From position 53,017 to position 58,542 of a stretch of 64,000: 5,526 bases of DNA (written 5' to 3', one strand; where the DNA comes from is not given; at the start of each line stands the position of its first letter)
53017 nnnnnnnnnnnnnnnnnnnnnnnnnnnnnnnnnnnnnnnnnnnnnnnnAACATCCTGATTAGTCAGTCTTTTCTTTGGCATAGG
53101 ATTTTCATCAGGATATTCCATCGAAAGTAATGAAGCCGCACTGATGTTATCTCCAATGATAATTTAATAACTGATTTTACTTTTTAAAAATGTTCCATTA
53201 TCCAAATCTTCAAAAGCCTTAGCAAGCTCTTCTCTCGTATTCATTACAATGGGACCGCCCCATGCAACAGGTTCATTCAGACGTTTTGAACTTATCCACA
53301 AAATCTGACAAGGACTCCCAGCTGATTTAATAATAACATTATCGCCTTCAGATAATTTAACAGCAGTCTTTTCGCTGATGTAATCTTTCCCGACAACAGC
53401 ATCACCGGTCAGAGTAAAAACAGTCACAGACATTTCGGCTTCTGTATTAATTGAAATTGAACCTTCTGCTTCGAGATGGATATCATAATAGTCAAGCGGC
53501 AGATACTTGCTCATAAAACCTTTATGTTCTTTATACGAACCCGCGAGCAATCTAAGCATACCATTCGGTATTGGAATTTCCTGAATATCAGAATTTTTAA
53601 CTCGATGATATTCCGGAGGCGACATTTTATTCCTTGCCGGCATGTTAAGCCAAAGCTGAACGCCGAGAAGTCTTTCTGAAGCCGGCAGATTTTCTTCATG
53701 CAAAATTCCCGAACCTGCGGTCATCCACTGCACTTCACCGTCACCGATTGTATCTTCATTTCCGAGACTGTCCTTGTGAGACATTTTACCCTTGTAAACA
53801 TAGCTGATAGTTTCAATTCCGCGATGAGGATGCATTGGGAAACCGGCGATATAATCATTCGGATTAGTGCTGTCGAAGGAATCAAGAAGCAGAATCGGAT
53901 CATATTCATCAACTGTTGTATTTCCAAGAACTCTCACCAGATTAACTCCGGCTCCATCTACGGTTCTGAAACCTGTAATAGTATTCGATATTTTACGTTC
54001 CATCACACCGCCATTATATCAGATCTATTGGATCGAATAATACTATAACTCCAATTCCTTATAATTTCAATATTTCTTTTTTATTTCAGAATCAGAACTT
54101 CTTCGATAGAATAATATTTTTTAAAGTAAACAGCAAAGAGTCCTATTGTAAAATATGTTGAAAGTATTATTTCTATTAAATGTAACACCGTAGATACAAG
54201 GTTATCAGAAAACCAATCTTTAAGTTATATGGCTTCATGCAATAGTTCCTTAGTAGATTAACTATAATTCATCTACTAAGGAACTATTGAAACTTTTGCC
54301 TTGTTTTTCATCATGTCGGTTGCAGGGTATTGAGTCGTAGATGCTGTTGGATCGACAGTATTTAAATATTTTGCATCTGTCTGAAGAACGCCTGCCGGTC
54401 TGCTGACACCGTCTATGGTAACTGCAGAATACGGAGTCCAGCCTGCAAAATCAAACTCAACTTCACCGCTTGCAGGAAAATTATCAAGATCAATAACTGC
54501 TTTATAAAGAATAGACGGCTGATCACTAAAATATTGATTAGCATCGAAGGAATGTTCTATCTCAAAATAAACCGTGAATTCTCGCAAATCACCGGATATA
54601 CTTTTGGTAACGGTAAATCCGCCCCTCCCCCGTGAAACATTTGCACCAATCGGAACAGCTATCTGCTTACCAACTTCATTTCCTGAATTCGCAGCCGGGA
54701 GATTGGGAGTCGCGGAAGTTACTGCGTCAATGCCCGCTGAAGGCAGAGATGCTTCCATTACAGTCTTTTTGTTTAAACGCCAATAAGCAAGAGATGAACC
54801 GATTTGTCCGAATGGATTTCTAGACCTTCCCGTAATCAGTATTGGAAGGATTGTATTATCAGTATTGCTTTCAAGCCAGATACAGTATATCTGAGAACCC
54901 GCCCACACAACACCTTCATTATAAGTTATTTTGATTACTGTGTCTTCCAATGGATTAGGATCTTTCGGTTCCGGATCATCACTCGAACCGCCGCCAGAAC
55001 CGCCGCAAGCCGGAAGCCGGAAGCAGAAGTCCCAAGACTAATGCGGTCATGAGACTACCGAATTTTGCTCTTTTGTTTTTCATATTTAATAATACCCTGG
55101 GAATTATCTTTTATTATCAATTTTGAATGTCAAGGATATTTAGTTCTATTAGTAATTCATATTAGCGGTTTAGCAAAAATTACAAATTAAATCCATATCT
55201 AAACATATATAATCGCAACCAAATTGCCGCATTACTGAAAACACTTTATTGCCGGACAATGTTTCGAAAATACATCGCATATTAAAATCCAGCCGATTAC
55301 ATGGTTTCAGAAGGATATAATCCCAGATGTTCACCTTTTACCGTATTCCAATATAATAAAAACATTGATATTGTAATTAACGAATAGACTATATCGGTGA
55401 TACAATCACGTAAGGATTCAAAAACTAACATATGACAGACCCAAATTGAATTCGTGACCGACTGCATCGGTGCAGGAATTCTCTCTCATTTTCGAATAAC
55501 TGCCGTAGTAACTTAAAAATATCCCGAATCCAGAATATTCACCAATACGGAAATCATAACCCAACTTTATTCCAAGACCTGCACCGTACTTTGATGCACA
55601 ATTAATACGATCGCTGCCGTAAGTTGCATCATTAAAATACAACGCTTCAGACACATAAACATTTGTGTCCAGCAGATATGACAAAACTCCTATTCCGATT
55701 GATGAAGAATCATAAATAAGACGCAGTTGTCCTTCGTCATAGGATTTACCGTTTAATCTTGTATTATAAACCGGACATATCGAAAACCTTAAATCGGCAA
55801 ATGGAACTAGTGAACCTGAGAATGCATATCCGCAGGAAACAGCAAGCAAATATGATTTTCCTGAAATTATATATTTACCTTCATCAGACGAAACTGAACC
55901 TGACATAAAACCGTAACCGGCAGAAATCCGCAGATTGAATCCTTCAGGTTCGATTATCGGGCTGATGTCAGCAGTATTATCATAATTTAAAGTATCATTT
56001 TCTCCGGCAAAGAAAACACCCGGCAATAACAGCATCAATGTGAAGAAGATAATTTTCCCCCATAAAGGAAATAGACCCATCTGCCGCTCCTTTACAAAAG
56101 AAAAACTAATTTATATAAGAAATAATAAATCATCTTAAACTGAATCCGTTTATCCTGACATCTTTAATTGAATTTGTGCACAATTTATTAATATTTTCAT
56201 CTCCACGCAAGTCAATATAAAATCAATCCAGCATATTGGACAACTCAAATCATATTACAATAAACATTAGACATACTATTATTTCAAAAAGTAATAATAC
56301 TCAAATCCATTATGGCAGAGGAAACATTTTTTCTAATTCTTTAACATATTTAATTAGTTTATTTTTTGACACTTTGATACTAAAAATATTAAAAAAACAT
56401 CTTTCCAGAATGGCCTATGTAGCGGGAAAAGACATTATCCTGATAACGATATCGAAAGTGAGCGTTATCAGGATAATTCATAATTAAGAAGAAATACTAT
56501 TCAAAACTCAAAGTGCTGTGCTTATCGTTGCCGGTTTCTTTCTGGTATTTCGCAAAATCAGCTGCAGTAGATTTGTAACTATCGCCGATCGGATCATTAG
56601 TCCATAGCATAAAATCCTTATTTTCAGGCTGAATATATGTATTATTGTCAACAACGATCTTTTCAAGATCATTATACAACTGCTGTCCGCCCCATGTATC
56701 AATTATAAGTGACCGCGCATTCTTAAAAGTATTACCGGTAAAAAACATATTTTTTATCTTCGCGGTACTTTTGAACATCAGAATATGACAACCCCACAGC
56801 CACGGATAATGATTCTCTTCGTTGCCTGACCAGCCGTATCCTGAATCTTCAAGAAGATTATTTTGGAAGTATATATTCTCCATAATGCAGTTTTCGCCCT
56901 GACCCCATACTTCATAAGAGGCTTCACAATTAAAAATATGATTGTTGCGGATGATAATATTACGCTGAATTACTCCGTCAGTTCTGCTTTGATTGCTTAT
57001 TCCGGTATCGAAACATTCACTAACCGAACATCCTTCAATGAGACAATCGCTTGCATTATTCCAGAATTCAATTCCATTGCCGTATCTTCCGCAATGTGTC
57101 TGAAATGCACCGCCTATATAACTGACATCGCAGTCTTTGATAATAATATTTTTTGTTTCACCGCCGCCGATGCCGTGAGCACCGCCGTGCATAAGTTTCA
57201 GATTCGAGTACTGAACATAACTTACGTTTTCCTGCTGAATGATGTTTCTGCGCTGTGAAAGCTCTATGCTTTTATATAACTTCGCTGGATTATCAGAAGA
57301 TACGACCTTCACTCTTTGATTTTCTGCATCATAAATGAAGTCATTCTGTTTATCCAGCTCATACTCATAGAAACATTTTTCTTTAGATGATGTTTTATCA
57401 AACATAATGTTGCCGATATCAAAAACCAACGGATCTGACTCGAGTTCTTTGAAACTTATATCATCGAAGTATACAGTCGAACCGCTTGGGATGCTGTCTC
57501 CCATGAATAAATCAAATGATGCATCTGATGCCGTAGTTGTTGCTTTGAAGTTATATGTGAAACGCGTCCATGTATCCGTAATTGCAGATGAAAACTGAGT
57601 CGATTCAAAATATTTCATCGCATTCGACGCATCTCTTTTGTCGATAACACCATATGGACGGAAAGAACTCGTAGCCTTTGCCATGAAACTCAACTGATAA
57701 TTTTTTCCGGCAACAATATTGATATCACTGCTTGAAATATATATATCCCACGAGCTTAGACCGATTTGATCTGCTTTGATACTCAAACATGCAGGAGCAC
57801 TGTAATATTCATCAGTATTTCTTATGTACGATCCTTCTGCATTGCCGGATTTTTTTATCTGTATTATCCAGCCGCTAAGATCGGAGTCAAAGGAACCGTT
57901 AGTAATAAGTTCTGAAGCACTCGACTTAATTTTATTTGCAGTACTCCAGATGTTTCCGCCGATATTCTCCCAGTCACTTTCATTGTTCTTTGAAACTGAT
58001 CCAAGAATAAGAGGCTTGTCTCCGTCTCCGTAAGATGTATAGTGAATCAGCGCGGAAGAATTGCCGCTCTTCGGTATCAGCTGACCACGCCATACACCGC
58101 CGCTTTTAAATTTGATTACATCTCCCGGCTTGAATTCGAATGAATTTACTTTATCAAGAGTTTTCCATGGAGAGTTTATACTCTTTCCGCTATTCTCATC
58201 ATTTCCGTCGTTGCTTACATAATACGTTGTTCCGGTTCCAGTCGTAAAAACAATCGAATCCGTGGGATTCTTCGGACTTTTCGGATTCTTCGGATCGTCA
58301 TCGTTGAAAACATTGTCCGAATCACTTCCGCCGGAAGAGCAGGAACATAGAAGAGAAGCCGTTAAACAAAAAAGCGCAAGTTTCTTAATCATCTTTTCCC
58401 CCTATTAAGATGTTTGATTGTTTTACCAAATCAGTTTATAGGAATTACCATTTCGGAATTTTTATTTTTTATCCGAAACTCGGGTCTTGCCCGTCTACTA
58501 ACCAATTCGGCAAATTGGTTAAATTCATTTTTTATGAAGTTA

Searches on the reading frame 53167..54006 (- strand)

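Call 58: search_protein_families(library=pfam, proteins=[window:53167-54006:-], max_evalue=0.00001)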
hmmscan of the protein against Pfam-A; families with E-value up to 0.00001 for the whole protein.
window:53167-54006:- (280 aa): 2 families
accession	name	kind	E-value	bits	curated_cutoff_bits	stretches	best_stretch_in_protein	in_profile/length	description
PF02678.22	Pirin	-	5.9e-31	107.1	26.1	1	24-120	5-108/108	Pirin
PF05726.19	Pirin_C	-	3.6e-21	75.9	27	1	173-273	1-102/103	Pirin C-terminal cupin domain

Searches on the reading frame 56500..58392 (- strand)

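Call 58: search_protein_families(library=pfam, proteins=[window:56500-58392:-], max_evalue=0.00001)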
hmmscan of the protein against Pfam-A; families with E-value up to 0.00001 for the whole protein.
window:56500-58392:- (631 aa): 1 family
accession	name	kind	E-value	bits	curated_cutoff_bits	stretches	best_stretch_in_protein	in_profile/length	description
PF02018.23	CBM_4_9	-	4.8e-13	50.1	25.9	1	161-298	2-132/136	Carbohydrate binding domain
